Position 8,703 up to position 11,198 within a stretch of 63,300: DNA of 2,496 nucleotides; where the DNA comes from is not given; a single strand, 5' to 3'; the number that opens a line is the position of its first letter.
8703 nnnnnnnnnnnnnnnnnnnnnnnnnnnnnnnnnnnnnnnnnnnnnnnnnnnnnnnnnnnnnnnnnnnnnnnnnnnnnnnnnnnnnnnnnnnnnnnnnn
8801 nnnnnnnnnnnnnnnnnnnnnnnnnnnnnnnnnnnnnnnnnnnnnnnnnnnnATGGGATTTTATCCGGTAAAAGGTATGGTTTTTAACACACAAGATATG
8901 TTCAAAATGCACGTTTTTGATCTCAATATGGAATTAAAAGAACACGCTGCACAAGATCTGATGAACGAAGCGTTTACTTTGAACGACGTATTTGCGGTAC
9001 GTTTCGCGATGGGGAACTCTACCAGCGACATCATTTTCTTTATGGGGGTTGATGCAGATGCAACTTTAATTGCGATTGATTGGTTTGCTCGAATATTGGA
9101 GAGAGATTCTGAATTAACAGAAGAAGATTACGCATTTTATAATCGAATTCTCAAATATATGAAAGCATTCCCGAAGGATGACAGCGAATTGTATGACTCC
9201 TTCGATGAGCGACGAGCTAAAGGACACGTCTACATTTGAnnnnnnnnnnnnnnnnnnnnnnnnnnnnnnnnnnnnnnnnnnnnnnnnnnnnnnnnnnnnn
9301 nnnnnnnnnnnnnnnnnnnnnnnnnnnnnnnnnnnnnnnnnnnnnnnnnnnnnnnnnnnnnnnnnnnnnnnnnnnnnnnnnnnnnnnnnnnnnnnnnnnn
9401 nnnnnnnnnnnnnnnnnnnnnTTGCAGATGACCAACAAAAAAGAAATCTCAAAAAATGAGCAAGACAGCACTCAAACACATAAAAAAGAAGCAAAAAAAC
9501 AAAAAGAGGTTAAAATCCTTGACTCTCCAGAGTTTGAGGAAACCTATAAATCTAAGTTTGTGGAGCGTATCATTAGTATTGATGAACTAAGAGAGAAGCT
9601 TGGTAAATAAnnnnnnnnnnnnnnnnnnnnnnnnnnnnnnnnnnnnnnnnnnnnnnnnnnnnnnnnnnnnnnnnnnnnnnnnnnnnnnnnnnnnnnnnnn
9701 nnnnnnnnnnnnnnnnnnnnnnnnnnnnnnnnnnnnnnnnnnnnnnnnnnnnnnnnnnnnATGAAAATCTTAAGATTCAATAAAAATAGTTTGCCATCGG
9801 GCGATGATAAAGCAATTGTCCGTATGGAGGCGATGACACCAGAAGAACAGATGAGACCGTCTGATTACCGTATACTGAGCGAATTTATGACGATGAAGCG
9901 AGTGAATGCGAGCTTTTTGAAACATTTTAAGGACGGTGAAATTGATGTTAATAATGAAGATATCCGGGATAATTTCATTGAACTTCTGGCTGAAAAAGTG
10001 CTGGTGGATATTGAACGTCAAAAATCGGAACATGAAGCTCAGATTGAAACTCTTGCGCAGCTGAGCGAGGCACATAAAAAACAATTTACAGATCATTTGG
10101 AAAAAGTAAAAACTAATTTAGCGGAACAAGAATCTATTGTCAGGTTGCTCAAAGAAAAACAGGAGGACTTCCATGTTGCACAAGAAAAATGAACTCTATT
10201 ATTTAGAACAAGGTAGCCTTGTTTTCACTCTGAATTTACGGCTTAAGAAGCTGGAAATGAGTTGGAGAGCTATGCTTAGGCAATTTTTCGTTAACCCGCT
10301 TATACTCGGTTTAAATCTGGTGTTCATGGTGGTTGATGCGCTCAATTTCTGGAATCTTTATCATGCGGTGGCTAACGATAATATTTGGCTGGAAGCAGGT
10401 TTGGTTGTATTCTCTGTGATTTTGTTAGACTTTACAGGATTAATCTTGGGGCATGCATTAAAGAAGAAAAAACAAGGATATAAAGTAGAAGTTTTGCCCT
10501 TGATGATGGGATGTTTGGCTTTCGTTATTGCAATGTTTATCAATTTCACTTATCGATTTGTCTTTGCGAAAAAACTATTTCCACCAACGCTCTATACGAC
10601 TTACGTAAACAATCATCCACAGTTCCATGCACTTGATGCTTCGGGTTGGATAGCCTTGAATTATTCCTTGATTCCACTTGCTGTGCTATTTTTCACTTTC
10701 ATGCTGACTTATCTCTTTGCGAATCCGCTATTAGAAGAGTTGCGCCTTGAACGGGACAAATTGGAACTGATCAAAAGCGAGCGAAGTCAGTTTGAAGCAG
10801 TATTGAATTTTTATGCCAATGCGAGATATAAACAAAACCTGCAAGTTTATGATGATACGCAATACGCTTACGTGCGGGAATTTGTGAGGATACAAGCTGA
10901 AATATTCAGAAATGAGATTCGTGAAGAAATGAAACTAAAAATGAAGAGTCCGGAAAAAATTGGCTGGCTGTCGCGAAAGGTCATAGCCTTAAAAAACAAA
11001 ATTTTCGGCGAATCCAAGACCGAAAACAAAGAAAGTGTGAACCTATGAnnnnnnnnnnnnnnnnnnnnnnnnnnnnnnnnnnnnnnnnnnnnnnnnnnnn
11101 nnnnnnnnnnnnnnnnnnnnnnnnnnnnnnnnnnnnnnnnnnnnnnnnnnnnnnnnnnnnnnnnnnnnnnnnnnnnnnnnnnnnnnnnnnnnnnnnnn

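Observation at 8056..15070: AT-rich ~7-kb island replacing the 3' end of one surface-protein gene and the 5' end of another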

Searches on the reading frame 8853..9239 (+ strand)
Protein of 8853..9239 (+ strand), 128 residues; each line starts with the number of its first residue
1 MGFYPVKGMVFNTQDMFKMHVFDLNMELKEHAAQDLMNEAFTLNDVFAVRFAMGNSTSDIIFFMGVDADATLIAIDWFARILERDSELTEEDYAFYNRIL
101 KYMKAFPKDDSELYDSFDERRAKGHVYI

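Call 4: search_protein_families(library=pfam, max_evalue=0.1, proteins=[window:8853-9239:+])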
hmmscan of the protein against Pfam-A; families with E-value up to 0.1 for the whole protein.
window:8853-9239:+ (128 aa): 0 families

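Call 5: search_protein_families(library=ncbifam, max_evalue=0.1, proteins=[window:8853-9239:+])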
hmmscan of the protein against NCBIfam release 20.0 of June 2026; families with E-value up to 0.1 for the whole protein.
window:8853-9239:+ (128 aa): 0 families

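Call 6: search_protein_families(library=padloc, max_evalue=0.1, proteins=[window:8853-9239:+])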
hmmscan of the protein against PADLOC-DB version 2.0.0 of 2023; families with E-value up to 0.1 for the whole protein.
window:8853-9239:+ (128 aa): 1 family
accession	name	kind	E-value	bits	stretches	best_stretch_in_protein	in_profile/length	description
PDLC03558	REase_II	-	0.01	13.3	1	75-126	206-257/293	Type II restriction enzyme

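Call 7: search_protein_families(library=phrogs, max_evalue=0.1, proteins=[window:8853-9239:+])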
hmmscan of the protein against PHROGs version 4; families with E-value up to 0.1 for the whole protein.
window:8853-9239:+ (128 aa): 1 family
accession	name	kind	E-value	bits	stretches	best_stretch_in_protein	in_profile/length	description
phrog_13625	-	unknown function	0.064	14.3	0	21-51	58-88/94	-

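Call 106: find_encoding_contigs(protein=window:8853-9239:+, flank=7000, max_places=10)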
Protein window:8853-9239:+ (128 aa): 14 contigs read that carry it; 10 places shown.
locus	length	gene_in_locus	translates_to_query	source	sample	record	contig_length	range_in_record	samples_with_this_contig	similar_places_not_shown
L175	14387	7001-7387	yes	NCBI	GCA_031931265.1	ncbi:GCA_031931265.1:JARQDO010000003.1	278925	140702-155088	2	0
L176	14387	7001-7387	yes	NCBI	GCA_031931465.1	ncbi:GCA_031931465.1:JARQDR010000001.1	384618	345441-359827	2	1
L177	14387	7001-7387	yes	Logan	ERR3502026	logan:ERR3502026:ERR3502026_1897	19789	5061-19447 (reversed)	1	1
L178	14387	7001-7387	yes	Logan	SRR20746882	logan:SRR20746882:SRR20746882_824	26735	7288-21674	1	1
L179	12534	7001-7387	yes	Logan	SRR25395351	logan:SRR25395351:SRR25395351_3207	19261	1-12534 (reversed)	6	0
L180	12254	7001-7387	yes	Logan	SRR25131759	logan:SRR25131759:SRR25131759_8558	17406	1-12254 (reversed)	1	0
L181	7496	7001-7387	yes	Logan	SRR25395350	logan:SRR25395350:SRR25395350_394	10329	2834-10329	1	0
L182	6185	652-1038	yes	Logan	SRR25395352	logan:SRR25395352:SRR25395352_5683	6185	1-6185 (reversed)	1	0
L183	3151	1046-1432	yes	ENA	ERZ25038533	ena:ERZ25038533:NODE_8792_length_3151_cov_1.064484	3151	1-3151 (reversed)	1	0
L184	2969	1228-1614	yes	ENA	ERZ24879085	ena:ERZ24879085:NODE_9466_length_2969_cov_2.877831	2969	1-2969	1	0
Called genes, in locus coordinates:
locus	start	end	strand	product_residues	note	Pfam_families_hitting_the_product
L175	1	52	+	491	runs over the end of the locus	PF01555:N6_N4_Mtase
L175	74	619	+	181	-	PF18273:T3RM_EcoP15I_C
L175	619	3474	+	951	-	PF04851:ResIII, PF00270:DEAD (faint), PF19778:RE_endonuc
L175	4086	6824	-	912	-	PF00931:NB-ARC (weak)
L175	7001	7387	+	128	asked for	-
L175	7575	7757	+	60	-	-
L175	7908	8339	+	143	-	-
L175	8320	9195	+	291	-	-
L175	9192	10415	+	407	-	PF00691:OmpA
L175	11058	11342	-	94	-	-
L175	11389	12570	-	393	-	-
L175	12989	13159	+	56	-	-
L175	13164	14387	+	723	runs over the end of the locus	PF02534:T4SS-DNA_transf, PF10412:TrwB_AAD_bind (weak)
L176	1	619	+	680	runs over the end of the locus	PF01555:N6_N4_Mtase, PF18273:T3RM_EcoP15I_C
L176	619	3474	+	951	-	PF04851:ResIII, PF00270:DEAD (faint), PF19778:RE_endonuc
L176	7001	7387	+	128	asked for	-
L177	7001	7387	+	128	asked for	-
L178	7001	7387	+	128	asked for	-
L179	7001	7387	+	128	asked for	-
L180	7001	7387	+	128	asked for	-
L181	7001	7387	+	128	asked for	-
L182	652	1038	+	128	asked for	-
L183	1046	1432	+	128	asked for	-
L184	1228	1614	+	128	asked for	-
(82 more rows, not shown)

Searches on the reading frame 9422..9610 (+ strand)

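Call 4: search_protein_families(library=pfam, max_evalue=0.1, proteins=[window:9422-9610:+])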
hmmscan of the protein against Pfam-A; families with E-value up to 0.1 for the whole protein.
window:9422-9610:+ (62 aa): 0 families

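Call 5: search_protein_families(library=ncbifam, max_evalue=0.1, proteins=[window:9422-9610:+])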
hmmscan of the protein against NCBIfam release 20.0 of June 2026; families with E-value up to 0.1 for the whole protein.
window:9422-9610:+ (62 aa): 0 families

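Call 6: search_protein_families(library=padloc, max_evalue=0.1, proteins=[window:9422-9610:+])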
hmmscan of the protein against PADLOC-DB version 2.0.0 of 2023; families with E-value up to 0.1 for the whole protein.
window:9422-9610:+ (62 aa): 1 family
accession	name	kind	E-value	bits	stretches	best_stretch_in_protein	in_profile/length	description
PDLC03460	REase_II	-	0.011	13.4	1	6-59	210-263/298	Type II restriction enzyme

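Call 7: search_protein_families(library=phrogs, max_evalue=0.1, proteins=[window:9422-9610:+])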
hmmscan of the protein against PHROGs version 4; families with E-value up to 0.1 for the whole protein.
window:9422-9610:+ (62 aa): 0 families

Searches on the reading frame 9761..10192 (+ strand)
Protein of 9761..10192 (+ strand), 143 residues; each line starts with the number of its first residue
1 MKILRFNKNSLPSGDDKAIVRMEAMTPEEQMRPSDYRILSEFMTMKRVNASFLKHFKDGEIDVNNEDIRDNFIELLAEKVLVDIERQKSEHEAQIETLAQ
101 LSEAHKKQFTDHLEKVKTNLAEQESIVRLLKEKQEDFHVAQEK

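Call 4: search_protein_families(library=pfam, max_evalue=0.1, proteins=[window:9761-10192:+])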
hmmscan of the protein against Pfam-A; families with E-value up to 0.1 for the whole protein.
window:9761-10192:+ (143 aa): 3 families
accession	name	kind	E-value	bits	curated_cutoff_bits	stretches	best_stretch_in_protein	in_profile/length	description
PF13949.11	ALIX_LYPXL_bnd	-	8e-06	25.8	30.8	1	37-141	144-232/295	ALIX V-shaped domain binding to HIV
PF14337.13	Abi_alpha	-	0.0063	17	29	1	63-102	43-80/196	Abortive infection alpha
PF22780.1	HI0933_like_1st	-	0.049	13.9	27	1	64-126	99-160/165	HI0933-like protein barrel and H2TH domain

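Call 5: search_protein_families(library=ncbifam, max_evalue=0.1, proteins=[window:9761-10192:+])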
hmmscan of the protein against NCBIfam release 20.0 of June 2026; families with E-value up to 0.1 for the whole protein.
window:9761-10192:+ (143 aa): 2 families
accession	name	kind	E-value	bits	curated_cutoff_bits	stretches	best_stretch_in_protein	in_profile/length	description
NF007232.0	PRK09651.1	subfamily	0.013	15.5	185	1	67-118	57-110/173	RNA polymerase sigma factor FecI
NF045983.1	ProtAdnltaseVbhT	equivalog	0.025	13.7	800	1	47-141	170-262/419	type II toxin-antitoxin system protein adenylyltransferase VbhT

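Call 6: search_protein_families(library=padloc, max_evalue=0.1, proteins=[window:9761-10192:+])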
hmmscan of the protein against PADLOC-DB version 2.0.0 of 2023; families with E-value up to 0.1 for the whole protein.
window:9761-10192:+ (143 aa): 0 families

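Call 7: search_protein_families(library=phrogs, max_evalue=0.1, proteins=[window:9761-10192:+])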
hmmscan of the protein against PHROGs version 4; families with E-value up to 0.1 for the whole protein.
window:9761-10192:+ (143 aa): 2 families
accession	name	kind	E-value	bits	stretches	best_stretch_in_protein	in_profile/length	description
phrog_19487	-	tail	0.013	14.8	1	82-117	565-600/1147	tail length tape measure protein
phrog_32911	-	unknown function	0.031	15.3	0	113-133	9-29/39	-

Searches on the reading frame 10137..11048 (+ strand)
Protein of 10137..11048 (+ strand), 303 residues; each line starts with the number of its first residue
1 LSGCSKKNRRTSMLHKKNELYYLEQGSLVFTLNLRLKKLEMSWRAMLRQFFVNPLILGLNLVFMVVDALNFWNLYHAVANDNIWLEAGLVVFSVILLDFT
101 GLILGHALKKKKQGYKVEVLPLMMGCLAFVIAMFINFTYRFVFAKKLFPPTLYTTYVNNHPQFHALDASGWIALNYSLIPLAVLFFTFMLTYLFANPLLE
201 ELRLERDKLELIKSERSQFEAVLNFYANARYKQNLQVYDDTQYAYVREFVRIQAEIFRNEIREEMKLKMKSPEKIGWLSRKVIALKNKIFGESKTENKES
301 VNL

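Call 4: search_protein_families(library=pfam, max_evalue=0.1, proteins=[window:10137-11048:+])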
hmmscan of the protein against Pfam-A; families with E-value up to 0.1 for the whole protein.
window:10137-11048:+ (303 aa): 1 family
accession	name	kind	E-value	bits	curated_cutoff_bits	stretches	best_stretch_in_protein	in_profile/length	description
PF09991.14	DUF2232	-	0.001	18.8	27.8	1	88-145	58-111/290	Predicted membrane protein (DUF2232)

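Call 5: search_protein_families(library=ncbifam, max_evalue=0.1, proteins=[window:10137-11048:+])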
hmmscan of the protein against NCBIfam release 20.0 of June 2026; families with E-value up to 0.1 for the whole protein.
window:10137-11048:+ (303 aa): 0 families

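Call 6: search_protein_families(library=padloc, max_evalue=0.1, proteins=[window:10137-11048:+])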
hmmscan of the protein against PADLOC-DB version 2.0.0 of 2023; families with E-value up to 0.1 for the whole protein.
window:10137-11048:+ (303 aa): 0 families

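Call 7: search_protein_families(library=phrogs, max_evalue=0.1, proteins=[window:10137-11048:+])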
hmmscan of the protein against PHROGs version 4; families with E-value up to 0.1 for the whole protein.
window:10137-11048:+ (303 aa): 1 family
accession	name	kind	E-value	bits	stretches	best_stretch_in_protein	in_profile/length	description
phrog_22577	-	unknown function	0.0067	17.3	1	8-73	116-183/209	-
